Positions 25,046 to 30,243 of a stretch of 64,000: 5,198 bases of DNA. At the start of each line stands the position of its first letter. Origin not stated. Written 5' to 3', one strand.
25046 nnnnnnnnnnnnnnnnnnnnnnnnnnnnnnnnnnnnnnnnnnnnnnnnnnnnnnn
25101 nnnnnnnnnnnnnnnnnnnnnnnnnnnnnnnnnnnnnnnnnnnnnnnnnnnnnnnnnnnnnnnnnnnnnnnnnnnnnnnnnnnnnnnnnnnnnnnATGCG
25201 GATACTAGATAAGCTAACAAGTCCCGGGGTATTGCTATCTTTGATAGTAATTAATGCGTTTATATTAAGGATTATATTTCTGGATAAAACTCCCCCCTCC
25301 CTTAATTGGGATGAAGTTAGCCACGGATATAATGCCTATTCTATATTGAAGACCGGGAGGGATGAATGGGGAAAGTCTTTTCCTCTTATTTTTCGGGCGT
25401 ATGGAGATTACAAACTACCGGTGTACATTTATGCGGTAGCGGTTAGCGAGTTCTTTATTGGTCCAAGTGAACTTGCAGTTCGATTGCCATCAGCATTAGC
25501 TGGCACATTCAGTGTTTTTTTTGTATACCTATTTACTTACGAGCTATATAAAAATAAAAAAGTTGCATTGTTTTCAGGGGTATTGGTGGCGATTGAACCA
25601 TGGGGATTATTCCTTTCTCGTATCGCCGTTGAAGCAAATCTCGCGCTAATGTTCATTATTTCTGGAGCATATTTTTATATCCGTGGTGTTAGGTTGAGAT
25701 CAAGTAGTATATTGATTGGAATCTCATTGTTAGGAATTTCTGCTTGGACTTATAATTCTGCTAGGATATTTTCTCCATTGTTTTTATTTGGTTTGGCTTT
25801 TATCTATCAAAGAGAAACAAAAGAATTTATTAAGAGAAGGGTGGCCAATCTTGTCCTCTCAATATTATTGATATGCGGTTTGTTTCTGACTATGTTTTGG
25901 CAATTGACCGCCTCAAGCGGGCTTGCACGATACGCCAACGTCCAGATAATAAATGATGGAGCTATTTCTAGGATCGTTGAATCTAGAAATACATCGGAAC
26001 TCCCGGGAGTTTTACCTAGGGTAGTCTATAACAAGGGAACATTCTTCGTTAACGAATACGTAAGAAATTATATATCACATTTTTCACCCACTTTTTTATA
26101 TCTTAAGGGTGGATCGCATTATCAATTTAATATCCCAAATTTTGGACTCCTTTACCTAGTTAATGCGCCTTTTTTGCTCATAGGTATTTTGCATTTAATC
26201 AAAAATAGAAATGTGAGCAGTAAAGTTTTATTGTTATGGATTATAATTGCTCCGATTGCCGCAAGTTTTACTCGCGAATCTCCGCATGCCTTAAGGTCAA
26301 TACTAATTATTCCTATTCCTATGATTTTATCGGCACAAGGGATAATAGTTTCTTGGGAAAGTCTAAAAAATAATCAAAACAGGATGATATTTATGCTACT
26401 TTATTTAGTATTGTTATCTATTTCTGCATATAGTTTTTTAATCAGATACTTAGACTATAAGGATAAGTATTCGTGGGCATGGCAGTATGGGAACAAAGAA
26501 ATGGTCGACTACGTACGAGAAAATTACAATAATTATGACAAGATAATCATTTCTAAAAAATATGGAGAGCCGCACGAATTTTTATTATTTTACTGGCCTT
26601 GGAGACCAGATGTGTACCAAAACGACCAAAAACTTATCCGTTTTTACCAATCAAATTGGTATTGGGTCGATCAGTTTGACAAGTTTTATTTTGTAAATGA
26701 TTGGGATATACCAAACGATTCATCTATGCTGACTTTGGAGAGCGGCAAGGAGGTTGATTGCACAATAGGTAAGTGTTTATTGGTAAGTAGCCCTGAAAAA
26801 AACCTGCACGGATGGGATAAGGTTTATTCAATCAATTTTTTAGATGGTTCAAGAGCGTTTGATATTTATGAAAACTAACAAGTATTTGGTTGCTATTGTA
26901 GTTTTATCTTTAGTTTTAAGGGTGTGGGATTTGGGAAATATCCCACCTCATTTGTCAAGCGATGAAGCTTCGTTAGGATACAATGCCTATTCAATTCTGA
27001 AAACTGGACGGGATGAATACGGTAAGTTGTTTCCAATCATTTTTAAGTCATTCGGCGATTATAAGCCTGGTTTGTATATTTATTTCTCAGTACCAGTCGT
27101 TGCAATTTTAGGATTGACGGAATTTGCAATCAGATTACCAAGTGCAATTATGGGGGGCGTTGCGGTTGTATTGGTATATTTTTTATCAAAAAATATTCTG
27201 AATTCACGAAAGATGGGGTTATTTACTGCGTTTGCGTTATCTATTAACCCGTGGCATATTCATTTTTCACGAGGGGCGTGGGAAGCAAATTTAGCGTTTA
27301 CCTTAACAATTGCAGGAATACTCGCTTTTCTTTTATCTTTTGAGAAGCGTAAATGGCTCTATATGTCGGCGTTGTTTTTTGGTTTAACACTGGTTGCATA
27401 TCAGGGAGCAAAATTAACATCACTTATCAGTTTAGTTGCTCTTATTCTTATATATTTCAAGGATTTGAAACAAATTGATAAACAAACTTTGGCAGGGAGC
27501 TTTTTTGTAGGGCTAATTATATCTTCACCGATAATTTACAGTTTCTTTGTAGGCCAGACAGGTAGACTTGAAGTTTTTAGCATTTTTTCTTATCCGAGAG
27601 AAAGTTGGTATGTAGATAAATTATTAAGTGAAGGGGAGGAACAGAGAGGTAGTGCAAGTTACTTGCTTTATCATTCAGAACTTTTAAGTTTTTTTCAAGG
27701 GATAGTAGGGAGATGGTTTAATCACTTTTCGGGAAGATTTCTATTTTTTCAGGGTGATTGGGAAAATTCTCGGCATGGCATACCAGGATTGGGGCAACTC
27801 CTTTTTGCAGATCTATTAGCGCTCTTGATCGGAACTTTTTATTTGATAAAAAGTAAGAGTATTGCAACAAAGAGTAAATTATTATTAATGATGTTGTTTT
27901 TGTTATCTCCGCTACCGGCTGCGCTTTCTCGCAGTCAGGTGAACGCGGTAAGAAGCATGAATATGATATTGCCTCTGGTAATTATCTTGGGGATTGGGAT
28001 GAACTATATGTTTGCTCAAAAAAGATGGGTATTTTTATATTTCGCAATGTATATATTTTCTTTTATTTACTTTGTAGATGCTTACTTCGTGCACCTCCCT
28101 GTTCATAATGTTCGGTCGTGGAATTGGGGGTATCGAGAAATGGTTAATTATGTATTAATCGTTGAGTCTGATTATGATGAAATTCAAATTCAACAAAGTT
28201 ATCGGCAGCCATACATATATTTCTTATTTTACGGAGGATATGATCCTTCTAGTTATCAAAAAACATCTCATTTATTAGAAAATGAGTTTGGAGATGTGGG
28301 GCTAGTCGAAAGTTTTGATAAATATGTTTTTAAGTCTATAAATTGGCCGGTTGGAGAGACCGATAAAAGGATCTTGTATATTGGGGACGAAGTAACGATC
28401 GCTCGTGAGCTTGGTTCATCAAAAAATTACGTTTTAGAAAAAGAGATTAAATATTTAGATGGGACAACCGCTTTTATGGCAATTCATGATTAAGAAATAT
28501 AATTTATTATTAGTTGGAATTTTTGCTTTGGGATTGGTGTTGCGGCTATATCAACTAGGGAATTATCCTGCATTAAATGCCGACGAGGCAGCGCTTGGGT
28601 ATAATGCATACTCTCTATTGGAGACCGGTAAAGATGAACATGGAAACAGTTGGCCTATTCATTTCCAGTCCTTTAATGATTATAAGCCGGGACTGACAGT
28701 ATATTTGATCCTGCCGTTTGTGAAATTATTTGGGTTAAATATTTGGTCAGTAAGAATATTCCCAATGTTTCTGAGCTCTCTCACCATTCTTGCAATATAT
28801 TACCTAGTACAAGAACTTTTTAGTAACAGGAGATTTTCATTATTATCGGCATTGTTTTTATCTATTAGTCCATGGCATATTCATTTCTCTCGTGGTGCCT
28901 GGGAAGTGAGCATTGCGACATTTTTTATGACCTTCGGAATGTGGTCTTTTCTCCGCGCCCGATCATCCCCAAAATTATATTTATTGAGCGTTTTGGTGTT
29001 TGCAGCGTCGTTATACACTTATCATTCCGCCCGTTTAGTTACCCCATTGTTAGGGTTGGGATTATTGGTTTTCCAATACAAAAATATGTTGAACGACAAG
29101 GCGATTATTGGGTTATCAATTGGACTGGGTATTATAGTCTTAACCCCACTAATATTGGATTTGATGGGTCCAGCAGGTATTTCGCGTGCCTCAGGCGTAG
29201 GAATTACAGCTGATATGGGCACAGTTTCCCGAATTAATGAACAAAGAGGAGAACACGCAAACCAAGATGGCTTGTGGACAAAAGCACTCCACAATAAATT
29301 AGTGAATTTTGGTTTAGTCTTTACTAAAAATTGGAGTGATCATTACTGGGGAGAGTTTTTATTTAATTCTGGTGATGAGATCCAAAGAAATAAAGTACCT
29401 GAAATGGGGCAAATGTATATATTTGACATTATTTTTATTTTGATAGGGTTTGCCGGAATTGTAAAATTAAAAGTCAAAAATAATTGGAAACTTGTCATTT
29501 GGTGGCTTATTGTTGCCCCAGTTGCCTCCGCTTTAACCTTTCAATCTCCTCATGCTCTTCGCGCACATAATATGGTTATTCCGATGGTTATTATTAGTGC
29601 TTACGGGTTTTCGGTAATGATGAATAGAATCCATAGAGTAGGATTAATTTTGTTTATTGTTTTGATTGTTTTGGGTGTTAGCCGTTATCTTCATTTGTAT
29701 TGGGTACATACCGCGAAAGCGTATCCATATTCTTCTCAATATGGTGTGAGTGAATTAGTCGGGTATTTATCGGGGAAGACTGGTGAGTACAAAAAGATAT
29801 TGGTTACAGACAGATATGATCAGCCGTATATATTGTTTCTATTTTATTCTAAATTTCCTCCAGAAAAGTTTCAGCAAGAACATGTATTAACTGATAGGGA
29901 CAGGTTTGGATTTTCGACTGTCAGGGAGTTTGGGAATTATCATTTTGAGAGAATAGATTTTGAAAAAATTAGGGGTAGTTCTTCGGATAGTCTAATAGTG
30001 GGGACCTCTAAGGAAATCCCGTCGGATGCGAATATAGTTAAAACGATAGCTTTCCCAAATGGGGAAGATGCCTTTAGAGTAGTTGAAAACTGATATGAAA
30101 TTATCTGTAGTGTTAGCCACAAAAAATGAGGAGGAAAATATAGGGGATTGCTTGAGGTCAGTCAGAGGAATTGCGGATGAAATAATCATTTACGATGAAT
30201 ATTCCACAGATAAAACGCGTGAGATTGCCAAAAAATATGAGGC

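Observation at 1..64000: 64 kb glycosylation supercluster with at least 16 GT-C membrane transferases and at least 4 polyprenol-P-sugar synthases: a candidate ALG-like extracytoplasmic assembly line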

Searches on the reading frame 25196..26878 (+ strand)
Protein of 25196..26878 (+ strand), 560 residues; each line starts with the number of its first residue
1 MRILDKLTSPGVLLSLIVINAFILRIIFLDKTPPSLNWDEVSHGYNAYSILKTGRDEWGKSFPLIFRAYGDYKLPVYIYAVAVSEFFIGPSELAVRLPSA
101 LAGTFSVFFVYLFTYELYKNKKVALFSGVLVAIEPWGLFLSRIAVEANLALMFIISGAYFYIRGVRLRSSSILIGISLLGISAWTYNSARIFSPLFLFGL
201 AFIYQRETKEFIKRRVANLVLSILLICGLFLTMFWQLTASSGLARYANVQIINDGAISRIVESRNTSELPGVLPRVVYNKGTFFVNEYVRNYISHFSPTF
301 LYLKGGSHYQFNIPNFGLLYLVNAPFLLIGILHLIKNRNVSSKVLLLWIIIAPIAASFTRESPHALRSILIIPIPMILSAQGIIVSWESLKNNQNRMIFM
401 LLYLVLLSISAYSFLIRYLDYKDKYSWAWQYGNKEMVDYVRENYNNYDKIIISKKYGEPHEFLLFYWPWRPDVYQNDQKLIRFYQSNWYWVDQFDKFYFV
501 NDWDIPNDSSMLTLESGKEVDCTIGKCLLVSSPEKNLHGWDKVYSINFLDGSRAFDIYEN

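Call 6: search_protein_families(library=pfam, proteins=[window:25196-26878:+], max_evalue=0.001)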
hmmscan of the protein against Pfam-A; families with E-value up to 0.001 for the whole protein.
window:25196-26878:+ (560 aa): 2 families
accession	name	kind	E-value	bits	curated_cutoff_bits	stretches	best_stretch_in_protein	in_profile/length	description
PF02366.24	PMT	-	2.2e-07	31.2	22.7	1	56-172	46-164/245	Dolichyl-phosphate-mannose-protein mannosyltransferase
PF13231.12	PMT_2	-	3.6e-07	31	26.1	1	75-227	4-153/160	Dolichyl-phosphate-mannose-protein mannosyltransferase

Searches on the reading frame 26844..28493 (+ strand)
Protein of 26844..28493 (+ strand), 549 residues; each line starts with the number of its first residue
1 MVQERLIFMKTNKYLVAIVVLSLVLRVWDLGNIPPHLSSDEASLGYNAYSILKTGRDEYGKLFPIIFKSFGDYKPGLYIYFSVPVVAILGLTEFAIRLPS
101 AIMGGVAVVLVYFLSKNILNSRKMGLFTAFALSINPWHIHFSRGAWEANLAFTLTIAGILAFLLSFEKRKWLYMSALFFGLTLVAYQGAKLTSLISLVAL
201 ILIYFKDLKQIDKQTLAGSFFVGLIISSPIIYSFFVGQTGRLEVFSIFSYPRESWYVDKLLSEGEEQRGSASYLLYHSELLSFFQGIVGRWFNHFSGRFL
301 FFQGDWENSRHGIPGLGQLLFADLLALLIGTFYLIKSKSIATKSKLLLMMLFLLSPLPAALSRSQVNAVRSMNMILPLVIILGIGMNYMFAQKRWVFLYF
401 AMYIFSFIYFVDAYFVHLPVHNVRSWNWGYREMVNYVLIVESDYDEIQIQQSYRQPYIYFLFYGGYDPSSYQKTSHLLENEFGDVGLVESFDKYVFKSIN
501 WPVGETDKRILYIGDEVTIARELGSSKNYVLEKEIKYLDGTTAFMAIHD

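Call 6: search_protein_families(library=pfam, proteins=[window:26844-28493:+], max_evalue=0.001)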
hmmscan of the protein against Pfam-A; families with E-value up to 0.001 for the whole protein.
window:26844-28493:+ (549 aa): 2 families
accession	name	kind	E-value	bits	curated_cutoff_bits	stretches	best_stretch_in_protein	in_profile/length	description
PF13231.12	PMT_2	-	6.3e-10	39.9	26.1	1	79-231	7-158/160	Dolichyl-phosphate-mannose-protein mannosyltransferase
PF02366.24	PMT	-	8.9e-07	29.1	22.7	1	17-204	2-197/245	Dolichyl-phosphate-mannose-protein mannosyltransferase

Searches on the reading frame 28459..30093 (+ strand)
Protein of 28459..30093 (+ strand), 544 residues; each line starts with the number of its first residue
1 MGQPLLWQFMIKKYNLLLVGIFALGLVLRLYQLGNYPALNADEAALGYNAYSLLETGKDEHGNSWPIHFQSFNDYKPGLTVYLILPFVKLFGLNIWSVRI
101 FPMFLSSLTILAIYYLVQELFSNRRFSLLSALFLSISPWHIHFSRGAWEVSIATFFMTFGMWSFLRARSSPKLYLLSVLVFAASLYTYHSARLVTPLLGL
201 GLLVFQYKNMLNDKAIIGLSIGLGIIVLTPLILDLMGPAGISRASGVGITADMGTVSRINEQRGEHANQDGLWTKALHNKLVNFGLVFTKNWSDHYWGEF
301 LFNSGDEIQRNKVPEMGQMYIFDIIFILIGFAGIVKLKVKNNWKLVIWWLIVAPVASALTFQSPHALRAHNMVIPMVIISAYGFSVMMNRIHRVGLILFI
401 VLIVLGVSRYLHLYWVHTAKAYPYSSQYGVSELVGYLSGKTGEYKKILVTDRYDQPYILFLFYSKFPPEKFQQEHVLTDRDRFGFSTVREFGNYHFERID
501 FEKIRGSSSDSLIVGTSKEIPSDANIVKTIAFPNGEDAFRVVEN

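Call 6: search_protein_families(library=pfam, proteins=[window:28459-30093:+], max_evalue=0.001)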
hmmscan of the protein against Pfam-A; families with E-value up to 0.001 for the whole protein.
window:28459-30093:+ (544 aa): 2 families
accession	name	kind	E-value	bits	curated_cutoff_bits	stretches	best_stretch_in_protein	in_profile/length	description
PF02366.24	PMT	-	1.4e-12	48.2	22.7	1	21-169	3-157/245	Dolichyl-phosphate-mannose-protein mannosyltransferase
PF13231.12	PMT_2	-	9.2e-11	42.6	26.1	1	77-231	3-157/160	Dolichyl-phosphate-mannose-protein mannosyltransferase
